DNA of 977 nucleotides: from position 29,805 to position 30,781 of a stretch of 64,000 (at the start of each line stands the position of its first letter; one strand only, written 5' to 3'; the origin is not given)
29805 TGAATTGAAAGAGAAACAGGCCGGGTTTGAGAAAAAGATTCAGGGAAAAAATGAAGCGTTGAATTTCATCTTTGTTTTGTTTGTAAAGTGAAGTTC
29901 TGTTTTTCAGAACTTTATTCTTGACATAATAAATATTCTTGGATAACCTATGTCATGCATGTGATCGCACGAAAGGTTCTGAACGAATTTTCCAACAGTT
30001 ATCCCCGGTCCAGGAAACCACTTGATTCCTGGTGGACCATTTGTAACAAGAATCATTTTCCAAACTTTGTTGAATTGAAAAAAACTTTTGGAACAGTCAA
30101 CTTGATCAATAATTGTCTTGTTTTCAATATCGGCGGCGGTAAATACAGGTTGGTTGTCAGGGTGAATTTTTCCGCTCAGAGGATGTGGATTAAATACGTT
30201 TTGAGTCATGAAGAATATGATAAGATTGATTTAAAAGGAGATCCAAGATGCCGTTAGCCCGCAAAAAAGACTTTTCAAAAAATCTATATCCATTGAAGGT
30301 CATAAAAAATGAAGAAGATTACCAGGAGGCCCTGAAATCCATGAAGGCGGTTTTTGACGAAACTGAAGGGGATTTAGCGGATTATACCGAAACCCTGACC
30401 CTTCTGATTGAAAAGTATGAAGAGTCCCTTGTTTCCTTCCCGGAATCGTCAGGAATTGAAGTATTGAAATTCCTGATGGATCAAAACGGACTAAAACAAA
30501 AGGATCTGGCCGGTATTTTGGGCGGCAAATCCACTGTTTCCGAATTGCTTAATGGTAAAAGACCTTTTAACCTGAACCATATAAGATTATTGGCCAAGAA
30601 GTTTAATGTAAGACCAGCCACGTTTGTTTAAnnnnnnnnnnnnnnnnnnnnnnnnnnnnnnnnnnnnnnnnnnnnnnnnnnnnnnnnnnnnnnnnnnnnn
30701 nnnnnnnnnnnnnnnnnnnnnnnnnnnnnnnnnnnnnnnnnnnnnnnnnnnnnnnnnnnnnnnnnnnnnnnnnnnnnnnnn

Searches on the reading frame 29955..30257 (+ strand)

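Call 31: search_protein_families(library=pfam, proteins=[window:29955-30257:+], max_evalue=1)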
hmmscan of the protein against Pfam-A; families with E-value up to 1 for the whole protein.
window:29955-30257:+ (100 aa): 5 families
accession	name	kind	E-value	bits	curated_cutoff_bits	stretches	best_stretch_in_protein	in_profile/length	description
PF09907.15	HigB_toxin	-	4.1e-24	85.1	27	1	20-91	2-74/74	HigB_toxin, RelE-like toxic component of a toxin-antitoxin system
PF24732.2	ParE_like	-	0.023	15.1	24.4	1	62-90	41-67/67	ParE-like toxin domain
PF18717.6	CxC4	-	0.058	13.7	26.9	1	3-35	78-110/130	CxC4 like cysteine cluster associated with KDZ transposases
PF06330.16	TRI5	-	0.14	11.4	25.2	1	10-58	109-156/362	Trichodiene synthase (TRI5)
PF20612.3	SHOCT_2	-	0.28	11.8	24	1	74-92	19-37/53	SHOCT domain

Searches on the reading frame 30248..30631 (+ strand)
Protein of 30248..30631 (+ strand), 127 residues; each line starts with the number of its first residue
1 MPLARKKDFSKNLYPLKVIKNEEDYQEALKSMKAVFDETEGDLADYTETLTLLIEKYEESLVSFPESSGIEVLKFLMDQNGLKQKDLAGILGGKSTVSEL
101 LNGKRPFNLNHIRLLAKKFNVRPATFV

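Call 14: search_protein_families(library=pfam, proteins=[window:30248-30631:+], max_evalue=0.01)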
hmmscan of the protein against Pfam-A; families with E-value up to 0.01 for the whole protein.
window:30248-30631:+ (127 aa): 3 families
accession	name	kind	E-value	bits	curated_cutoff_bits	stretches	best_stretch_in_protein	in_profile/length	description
PF01381.28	HTH_3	-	8.3e-09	35.8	23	1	73-124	1-53/55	Helix-turn-helix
PF13443.12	HTH_26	-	0.00045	20.9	22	1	73-125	2-56/63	Cro/C1-type HTH DNA-binding domain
PF12844.13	HTH_19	-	0.0079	16.5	30.2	0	71-123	2-55/64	Helix-turn-helix domain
